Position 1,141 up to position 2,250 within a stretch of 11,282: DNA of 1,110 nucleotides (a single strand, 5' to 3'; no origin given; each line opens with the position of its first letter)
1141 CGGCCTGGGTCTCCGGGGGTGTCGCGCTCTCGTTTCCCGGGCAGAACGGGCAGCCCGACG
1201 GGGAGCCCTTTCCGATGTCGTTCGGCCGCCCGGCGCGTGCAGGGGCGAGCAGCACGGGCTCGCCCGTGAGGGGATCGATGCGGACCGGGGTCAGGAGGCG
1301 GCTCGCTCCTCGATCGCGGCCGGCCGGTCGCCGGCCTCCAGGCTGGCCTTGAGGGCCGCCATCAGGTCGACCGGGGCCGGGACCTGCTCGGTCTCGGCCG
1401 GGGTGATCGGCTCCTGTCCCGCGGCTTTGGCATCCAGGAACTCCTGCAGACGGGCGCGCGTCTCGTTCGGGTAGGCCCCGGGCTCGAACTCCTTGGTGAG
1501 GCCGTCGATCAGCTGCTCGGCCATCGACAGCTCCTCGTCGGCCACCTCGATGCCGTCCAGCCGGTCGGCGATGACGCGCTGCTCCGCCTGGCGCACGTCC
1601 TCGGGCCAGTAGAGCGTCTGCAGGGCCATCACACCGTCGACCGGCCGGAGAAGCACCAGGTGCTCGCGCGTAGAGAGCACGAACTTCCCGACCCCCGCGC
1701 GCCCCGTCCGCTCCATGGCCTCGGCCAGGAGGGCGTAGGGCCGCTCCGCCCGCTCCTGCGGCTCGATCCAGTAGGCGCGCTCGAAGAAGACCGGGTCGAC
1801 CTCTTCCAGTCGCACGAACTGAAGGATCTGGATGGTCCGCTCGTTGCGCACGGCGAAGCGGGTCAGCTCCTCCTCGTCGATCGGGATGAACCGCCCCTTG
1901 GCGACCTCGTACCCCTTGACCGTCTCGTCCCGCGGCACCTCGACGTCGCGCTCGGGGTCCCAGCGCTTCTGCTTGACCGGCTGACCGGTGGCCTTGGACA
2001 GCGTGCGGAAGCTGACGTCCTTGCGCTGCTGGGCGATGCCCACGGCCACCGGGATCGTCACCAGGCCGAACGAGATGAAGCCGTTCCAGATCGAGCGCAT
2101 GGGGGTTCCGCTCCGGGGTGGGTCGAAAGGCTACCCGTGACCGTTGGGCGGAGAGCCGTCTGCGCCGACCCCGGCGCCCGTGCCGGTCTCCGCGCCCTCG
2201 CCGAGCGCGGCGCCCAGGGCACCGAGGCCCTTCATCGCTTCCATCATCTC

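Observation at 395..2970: SPFH scaffold - Ku - GalT-like HIT nucleotidyltransferase form a tight co-directional trio; Ku has no adjacent LigD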

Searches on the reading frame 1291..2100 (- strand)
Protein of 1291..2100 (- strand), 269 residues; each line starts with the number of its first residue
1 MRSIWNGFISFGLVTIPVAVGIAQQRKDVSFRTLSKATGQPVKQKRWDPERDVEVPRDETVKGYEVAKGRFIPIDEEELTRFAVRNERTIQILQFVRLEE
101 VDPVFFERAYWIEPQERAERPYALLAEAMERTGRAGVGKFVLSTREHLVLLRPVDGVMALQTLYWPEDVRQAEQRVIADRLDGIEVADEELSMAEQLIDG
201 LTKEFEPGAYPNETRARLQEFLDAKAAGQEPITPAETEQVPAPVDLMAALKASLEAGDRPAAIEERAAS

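Call 3: search_protein_families(library=pfam, proteins=[window:1291-2100:-], max_evalue=0.01)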
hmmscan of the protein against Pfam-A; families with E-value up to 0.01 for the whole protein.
window:1291-2100:- (269 aa): 1 family
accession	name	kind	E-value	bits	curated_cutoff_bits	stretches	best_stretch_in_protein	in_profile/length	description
PF02735.22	Ku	-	1.1e-44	153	25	1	10-193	1-190/190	Ku70/Ku80 beta-barrel domain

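Call 4: search_protein_families(library=ncbifam, proteins=[window:1291-2100:-], max_evalue=0.01)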
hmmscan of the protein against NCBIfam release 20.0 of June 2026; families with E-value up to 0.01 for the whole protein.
window:1291-2100:- (269 aa): 1 family
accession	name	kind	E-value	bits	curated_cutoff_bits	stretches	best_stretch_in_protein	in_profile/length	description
TIGR02772.2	Ku_bact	equivalog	1.4e-82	277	150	1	2-254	1-259/259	non-homologous end joining protein Ku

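Call 32: find_related_loci(query=window:1294-2100:-, collection=metagenome_contigs, flank=6000)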
Query window:1294-2100:- (269 aa) in metagenome_contigs; peptide patterns used: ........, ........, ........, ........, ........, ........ (x = any residue, [..] = any of these).
241 stretches matched a pattern; 2 encode a relative of the query (tblastn E <= 1e-3); 2 distinct loci.
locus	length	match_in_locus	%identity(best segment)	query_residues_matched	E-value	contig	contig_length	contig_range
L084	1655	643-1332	72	1-230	7e-119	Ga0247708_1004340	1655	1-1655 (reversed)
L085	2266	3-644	65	31-244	7e-96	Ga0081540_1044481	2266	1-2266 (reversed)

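Call 33: find_homologous_proteins(query=window:1294-2100:-, max_evalue=1e-20)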
Query window:1294-2100:- (269 aa): 7137 proteins with E <= 1e-20 among 8000 candidates; the best 120 are listed.
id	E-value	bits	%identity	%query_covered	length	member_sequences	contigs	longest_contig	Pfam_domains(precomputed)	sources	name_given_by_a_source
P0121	1.3e-169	580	100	100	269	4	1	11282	PF02735.23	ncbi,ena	-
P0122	8.7e-155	532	91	100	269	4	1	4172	PF02735.23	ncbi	ncbi:MAG: Ku protein [Miltoncostaeaceae bacterium]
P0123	5.8e-137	473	81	100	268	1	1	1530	PF02735.23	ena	-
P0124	2.0e-128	445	77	97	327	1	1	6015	PF02735.23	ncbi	-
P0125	9.7e-125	433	76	99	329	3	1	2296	PF02735.23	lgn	-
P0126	2.4e-120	419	72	92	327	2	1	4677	PF02735.23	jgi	jgi:DNA end-binding protein Ku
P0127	3.5e-119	415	73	92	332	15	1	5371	PF02735.23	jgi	jgi:DNA end-binding protein Ku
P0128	7.7e-119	414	72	92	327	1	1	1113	PF02735.23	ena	-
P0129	1.0e-118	414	74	91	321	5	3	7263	PF02735.23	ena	-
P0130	1.2e-118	413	73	92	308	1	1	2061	PF02735.23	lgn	-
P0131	2.6e-118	412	73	92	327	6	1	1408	PF02735.23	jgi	jgi:DNA end-binding protein Ku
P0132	3.7e-118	412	73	92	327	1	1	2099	PF02735.23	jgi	jgi:DNA end-binding protein Ku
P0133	8.3e-118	411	74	91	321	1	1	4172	PF02735.23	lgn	-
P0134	8.4e-118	411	73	91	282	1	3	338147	PF02735.23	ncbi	ncbi:MAG: Ku protein [Thermoleophilia bacterium]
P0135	9.6e-118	410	72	92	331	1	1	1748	PF02735.23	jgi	jgi:DNA end-binding protein Ku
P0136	1.1e-117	410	76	84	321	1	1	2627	PF02735.23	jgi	jgi:DNA end-binding protein Ku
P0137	2.6e-117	409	71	92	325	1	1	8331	PF02735.23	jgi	jgi:DNA end-binding protein Ku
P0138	2.7e-117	409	70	92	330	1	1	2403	PF02735.23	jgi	jgi:DNA end-binding protein Ku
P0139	3.3e-117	409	70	92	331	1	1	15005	PF02735.23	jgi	jgi:DNA end-binding protein Ku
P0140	3.9e-117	408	73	91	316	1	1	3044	PF02735.23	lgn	-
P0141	6.2e-117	408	73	91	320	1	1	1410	PF02735.23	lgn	-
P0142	1.2e-116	407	72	92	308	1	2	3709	PF02735.23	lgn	-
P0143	5.6e-116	405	70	92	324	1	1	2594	PF02735.23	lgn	-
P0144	5.6e-116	405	71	91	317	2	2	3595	PF02735.23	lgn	-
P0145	6.3e-116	404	71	91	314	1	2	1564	PF02735.23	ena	-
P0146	8.7e-116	404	74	84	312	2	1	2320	PF02735.23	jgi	jgi:DNA end-binding protein Ku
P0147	1.0e-115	404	72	92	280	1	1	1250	PF02735.23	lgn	-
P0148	1.9e-115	403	72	91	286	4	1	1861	PF02735.23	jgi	jgi:DNA end-binding protein Ku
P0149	2.2e-115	403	73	95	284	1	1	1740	PF02735.23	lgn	-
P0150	2.2e-115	403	69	100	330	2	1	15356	PF02735.23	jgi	jgi:DNA end-binding protein Ku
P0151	4.5e-115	402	73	86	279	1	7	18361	PF02735.23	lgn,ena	-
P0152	7.0e-115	401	70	91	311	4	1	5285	PF02735.23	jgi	jgi:DNA end-binding protein Ku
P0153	8.4e-115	401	72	94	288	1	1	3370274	PF02735.23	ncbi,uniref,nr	ncbi:Ku protein [Miltoncostaea marina]|uniref:non-homologous end joining protein Ku n=1 Tax=Miltonco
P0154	1.3e-114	400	71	91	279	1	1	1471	PF02735.23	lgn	-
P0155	1.5e-114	400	71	94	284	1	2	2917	PF02735.23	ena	-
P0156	1.9e-114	400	71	94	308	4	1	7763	PF02735.23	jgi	jgi:DNA end-binding protein Ku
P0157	2.6e-114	399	71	91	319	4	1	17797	PF02735.23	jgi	jgi:DNA end-binding protein Ku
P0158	3.0e-114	399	70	91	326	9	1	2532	PF02735.23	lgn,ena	-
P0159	3.3e-114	399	70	95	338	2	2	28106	PF02735.23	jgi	jgi:DNA end-binding protein Ku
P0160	6.1e-114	398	72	86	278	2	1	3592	PF02735.23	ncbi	-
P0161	9.1e-114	397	72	86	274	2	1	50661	PF02735.23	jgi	jgi:DNA end-binding protein Ku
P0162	1.1e-113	397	71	91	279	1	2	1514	PF02735.23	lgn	-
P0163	1.3e-113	397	71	85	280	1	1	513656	PF02735.23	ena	-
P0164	1.3e-113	397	70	91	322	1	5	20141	PF02735.23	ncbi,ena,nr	ncbi:MAG TPA: Ku protein [Miltoncostaeaceae bacterium]|nr:Ku protein [Miltoncostaeaceae bacterium]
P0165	1.7e-113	396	69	91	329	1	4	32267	PF02735.23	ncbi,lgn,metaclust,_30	metaclust:\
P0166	1.8e-113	396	72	84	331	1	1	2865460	PF02735.23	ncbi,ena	-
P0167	1.9e-113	396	71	86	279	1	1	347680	PF02735.23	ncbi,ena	-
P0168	2.1e-113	396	71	91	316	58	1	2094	PF02735.23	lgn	-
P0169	2.6e-113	396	70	92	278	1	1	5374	PF02735.23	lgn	-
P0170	3.2e-113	396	70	91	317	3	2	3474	PF02735.23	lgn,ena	-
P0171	3.4e-113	395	70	91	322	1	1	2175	PF02735.23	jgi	-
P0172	4.0e-113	395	70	91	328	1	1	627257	PF02735.23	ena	-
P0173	4.4e-113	395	69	91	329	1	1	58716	PF02735.23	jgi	-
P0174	4.4e-113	395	70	92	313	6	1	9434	PF02735.23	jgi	-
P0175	6.1e-113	395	70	92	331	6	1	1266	PF02735.23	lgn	-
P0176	6.4e-113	395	70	91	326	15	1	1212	PF02735.23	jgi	jgi:DNA end-binding protein Ku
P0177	7.0e-113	394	70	91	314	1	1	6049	PF02735.23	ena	-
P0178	1.1e-112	394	70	91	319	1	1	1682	PF02735.23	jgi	jgi:DNA end-binding protein Ku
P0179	1.8e-112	393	71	92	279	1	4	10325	PF02735.23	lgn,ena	-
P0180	1.9e-112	393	70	94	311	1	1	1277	PF02735.23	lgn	-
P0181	1.9e-112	393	71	86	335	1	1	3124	PF02735.23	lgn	-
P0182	1.9e-112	393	70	91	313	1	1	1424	PF02735.23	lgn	-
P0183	2.0e-112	393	70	86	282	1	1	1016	PF02735.23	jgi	jgi:DNA end-binding protein Ku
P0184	2.4e-112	393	70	86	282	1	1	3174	PF02735.23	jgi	jgi:DNA end-binding protein Ku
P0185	3.5e-112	392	70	85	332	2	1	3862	PF02735.23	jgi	jgi:DNA end-binding protein Ku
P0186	4.0e-112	392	70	91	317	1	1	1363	PF02735.23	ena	-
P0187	5.8e-112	391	68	92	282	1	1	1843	PF02735.23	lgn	-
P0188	5.8e-112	391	72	86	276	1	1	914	PF02735.23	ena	-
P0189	6.3e-112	391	70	91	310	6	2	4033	PF02735.23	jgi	jgi:DNA end-binding protein Ku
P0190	6.6e-112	391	72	86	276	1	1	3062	PF02735.23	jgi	jgi:DNA end-binding protein Ku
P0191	8.8e-112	391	72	86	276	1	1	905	PF02735.23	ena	-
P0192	9.4e-112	391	69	91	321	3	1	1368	PF02735.23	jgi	jgi:DNA end-binding protein Ku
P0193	1.1e-111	390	72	86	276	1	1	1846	PF02735.23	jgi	-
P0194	1.2e-111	390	70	94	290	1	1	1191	PF02735.23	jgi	jgi:DNA end-binding protein Ku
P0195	1.3e-111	390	68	91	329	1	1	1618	PF02735.23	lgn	-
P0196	1.4e-111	390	69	91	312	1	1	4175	PF02735.23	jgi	jgi:DNA end-binding protein Ku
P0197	1.7e-111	390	69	92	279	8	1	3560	PF02735.23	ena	-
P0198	1.8e-111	390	71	94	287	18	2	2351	PF02735.23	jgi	jgi:DNA end-binding protein Ku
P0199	1.9e-111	390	68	94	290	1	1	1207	PF02735.23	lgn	-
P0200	2.5e-111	389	68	91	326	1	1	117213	PF02735.23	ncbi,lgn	-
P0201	2.8e-111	389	68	84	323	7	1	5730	PF02735.23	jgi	jgi:DNA end-binding protein Ku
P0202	4.8e-111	388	67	92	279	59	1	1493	PF02735.23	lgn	-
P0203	5.3e-111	388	68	92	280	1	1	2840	PF02735.23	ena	-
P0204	6.3e-111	388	69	94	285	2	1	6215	PF02735.23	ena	-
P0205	7.0e-111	388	67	100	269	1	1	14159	PF02735.23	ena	-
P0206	7.3e-111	388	69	91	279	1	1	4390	PF02735.23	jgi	-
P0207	7.5e-111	388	68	91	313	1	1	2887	PF02735.23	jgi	jgi:DNA end-binding protein Ku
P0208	8.4e-111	388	70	92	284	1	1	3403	PF02735.23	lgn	-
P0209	8.5e-111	388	65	100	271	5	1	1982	PF02735.23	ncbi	-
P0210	8.6e-111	388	71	92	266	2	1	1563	PF02735.23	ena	-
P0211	8.9e-111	388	69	91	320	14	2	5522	PF02735.23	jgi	jgi:DNA end-binding protein Ku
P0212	1.2e-110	387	68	92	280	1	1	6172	PF02735.23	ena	-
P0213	1.3e-110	387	69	100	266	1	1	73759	PF02735.23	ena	-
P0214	1.6e-110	387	70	84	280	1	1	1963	PF02735.23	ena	-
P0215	1.9e-110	386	70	92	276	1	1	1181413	PF02735.23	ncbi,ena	-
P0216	2.3e-110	386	69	100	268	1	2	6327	PF02735.23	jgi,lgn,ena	-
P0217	2.3e-110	386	67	98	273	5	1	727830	PF02735.23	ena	-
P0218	2.7e-110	386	69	92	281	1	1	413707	PF02735.23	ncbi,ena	-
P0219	2.8e-110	386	70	91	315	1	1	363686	PF02735.23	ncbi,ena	-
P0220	4.5e-110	385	69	84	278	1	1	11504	PF02735.23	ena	-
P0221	5.1e-110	385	67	91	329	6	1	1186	PF02735.23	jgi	jgi:DNA end-binding protein Ku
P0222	5.1e-110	385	70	86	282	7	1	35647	PF02735.23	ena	-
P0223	5.5e-110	385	68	86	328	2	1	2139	PF02735.23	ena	-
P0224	6.6e-110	385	69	92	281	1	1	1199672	PF02735.23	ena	-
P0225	7.0e-110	385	69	91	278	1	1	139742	PF02735.23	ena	-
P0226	7.8e-110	384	68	92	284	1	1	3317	PF02735.23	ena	-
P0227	7.9e-110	384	71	86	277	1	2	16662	PF02735.23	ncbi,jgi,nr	ncbi:MAG: end-binding protein Ku [Miltoncostaeaceae bacterium]|jgi:DNA end-binding protein Ku|nr:end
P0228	8.2e-110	384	68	91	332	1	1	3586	PF02735.23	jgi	jgi:DNA end-binding protein Ku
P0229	8.8e-110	384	69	84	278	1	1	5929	PF02735.23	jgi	-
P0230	9.8e-110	384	69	97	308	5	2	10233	PF02735.23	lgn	-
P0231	1.2e-109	384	67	92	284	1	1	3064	PF02735.23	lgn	-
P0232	1.3e-109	384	68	95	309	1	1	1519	PF02735.23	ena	-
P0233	1.5e-109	383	68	92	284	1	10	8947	PF02735.23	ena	-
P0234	1.5e-109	383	68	92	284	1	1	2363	PF02735.23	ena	-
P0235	1.8e-109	383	68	92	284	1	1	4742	PF02735.23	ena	-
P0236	1.9e-109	383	68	92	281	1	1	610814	PF02735.23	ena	-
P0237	1.9e-109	383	69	91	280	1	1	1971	PF02735.23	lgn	-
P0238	1.9e-109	383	67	92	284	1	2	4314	PF02735.23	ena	-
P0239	1.9e-109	383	67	92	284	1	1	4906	PF02735.23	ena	-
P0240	2.0e-109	383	67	92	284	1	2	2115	PF02735.23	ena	-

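Call 35: find_encoding_contigs(protein=P0153, flank=8000, max_places=2)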
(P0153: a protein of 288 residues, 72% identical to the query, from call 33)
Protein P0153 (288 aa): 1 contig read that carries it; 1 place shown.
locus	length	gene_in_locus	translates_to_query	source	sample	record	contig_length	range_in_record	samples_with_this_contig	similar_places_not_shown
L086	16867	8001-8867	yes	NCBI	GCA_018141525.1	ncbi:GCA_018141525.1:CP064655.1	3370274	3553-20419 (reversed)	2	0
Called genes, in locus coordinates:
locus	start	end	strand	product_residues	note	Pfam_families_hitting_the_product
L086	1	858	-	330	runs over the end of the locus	PF01039:Carboxyl_trans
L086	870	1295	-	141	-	-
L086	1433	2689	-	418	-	PF00109:ketoacyl-synt, PF00108:Thiolase_N, PF02801:Ketoacyl-synt_C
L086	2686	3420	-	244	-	PF00106:adh_short, PF08659:KR, PF13561:adh_short_C2, PF23441:SDR (weak)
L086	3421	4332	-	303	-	PF00698:Acyl_transf_1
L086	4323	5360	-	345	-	PF00108:Thiolase_N (weak), PF08545:ACP_syn_III, PF08541:ACP_syn_III_C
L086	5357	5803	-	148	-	PF22817:ApeP-like, PF07977:FabA, PF22818:ApeI-like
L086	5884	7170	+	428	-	PF25145:NfeD1b_N, PF24961:NfeD_membrane, PF01957:NfeD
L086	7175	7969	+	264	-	PF01145:Band_7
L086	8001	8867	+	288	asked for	PF02735:Ku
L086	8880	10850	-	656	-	PF06480:FtsH_ext, PF00004:AAA, PF17862:AAA_lid_3, PF01434:Peptidase_M41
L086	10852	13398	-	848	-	PF00521:DNA_topoisoIV, PF03989:DNA_gyraseA_C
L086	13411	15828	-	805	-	PF02518:HATPase_c, PF00204:DNA_gyraseB, PF01751:Toprim, PF21249:GyrB_hook (weak), PF00986:DNA_gyraseB_C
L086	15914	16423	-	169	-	-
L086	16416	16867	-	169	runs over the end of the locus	PF13304:AAA_21 (weak), PF02463:SMC_N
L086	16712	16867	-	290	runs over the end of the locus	PF13476:AAA_23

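Call 36: find_encoding_contigs(protein=P0166, flank=8000, max_places=2)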
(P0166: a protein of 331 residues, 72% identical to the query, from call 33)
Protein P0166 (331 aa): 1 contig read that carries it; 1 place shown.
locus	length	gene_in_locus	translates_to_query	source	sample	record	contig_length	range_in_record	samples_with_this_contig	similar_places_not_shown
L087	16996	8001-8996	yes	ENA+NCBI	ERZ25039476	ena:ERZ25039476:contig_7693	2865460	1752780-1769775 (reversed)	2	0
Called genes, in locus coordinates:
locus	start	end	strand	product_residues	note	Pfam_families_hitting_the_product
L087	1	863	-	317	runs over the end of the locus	PF03255:ACCA, PF01039:Carboxyl_trans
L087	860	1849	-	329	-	PF01039:Carboxyl_trans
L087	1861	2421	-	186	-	PF00782:DSPc (weak)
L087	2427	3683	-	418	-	PF00109:ketoacyl-synt, PF00108:Thiolase_N (weak), PF02801:Ketoacyl-synt_C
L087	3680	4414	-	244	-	PF00106:adh_short, PF08659:KR, PF13561:adh_short_C2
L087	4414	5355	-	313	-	PF00698:Acyl_transf_1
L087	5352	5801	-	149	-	PF22817:ApeP-like (weak), PF07977:FabA, PF22818:ApeI-like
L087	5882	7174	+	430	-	PF25145:NfeD1b_N, PF24961:NfeD_membrane, PF01957:NfeD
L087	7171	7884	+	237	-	-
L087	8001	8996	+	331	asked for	PF02735:Ku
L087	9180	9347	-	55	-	-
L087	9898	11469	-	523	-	PF06068:TIP49 (faint), PF00004:AAA, PF17862:AAA_lid_3, PF01434:Peptidase_M41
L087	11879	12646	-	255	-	PF03989:DNA_gyraseA_C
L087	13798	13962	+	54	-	-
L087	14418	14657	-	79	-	PF00986:DNA_gyraseB_C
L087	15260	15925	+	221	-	-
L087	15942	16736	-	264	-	PF02518:HATPase_c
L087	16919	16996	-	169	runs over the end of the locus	PF05258:DciA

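Call 37: find_encoding_contigs(protein=P0215, flank=8000, max_places=2)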
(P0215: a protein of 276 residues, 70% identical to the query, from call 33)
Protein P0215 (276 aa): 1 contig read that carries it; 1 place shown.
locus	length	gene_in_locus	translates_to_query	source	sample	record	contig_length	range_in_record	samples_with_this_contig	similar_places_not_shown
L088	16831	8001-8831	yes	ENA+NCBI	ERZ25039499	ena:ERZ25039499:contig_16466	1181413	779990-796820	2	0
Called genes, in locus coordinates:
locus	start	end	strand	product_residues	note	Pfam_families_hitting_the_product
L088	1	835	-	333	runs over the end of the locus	PF01039:Carboxyl_trans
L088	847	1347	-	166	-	PF22784:PTP-SAK, PF00782:DSPc (weak)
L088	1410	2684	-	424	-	PF00109:ketoacyl-synt, PF00108:Thiolase_N (weak), PF02801:Ketoacyl-synt_C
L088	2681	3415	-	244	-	PF00106:adh_short, PF08659:KR, PF13561:adh_short_C2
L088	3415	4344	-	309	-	PF00698:Acyl_transf_1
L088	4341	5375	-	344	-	PF00108:Thiolase_N, PF08545:ACP_syn_III, PF08541:ACP_syn_III_C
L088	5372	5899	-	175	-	PF22817:ApeP-like, PF07977:FabA, PF22818:ApeI-like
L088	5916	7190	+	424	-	PF25145:NfeD1b_N, PF24961:NfeD_membrane, PF01957:NfeD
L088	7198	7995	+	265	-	PF01145:Band_7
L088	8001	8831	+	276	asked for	PF02735:Ku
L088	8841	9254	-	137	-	PF00353:HemolysinCabind (faint)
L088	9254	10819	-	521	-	PF17231:DUF5305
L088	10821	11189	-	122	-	-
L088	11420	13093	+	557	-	PF00589:Phage_integrase, PF13188:PAS_8 (faint), PF13426:PAS_9 (faint), PF00989:PAS, PF08448:PAS_4 (weak), PF08447:PAS_3, PF08448:PAS_4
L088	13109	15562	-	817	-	PF00521:DNA_topoisoIV, PF03989:DNA_gyraseA_C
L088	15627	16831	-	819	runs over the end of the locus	PF02518:HATPase_c, PF00204:DNA_gyraseB, PF01751:Toprim, PF21249:GyrB_hook (weak), PF00986:DNA_gyraseB_C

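Call 41: find_encoding_contigs(protein=P0122, flank=5000, max_places=2)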
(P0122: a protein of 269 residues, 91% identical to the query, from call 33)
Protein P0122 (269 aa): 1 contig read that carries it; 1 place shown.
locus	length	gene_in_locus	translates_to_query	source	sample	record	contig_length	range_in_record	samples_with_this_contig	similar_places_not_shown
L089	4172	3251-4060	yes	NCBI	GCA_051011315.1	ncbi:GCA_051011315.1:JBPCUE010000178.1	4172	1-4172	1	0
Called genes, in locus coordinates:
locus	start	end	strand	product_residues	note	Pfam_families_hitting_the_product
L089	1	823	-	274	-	PF00698:Acyl_transf_1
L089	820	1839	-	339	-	PF00108:Thiolase_N (weak), PF08545:ACP_syn_III, PF02797:Chal_sti_synt_C (faint), PF08541:ACP_syn_III_C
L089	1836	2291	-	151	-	PF22817:ApeP-like, PF07977:FabA, PF22818:ApeI-like, PF01575:MaoC_dehydratas (weak)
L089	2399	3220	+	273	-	PF01145:Band_7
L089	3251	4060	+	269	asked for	PF02735:Ku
